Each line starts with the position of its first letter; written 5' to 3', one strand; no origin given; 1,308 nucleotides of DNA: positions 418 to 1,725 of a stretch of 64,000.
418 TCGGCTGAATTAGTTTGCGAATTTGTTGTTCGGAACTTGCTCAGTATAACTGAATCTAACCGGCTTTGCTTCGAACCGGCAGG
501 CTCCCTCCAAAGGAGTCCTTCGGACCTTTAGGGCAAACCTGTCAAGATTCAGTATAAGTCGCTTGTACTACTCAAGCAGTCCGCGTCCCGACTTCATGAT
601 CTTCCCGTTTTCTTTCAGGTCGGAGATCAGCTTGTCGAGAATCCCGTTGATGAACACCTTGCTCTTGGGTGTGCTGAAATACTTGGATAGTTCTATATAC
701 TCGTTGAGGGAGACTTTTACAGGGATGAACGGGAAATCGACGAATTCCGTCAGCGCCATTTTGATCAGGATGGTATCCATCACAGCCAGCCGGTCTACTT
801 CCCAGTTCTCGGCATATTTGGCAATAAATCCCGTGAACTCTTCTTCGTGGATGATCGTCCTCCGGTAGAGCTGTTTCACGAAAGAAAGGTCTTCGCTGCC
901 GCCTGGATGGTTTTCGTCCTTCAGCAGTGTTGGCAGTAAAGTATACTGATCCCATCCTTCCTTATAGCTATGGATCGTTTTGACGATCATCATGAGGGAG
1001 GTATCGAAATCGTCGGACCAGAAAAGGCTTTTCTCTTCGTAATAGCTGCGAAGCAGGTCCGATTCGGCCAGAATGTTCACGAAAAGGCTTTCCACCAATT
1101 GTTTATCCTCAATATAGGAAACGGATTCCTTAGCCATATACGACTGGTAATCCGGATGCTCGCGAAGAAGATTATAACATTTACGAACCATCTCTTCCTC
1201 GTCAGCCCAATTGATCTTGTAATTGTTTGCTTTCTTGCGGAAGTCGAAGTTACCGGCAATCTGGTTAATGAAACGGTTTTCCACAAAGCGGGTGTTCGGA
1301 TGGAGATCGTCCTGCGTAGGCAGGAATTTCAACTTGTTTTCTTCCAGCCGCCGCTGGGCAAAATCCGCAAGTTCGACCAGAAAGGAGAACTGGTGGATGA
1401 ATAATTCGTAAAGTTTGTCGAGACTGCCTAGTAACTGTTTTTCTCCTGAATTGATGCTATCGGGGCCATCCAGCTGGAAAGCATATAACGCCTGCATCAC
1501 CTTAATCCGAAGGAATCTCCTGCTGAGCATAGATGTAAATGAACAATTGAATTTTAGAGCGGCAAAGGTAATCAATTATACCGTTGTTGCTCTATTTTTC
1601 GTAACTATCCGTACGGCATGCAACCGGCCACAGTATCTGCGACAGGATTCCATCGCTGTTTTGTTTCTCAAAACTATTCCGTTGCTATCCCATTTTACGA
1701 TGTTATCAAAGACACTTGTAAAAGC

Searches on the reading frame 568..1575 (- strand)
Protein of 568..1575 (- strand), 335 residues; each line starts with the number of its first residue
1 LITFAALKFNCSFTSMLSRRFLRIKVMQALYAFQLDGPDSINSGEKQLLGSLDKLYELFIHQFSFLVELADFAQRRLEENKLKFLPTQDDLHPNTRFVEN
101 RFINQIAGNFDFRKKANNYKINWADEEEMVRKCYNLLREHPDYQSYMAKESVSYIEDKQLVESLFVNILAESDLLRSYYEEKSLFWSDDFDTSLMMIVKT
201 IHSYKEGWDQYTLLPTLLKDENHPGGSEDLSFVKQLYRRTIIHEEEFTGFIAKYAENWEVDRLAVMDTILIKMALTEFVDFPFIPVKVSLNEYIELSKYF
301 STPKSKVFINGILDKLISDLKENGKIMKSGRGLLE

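Call 66: search_protein_families(library=pfam, proteins=[window:568-1575:-], max_evalue=0.00001)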
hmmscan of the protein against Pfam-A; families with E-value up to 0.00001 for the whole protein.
window:568-1575:- (335 aa): 1 family
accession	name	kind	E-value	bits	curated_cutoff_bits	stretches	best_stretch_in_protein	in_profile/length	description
PF01029.23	NusB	-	6.4e-19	69.1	23.1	1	220-317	35-132/133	NusB family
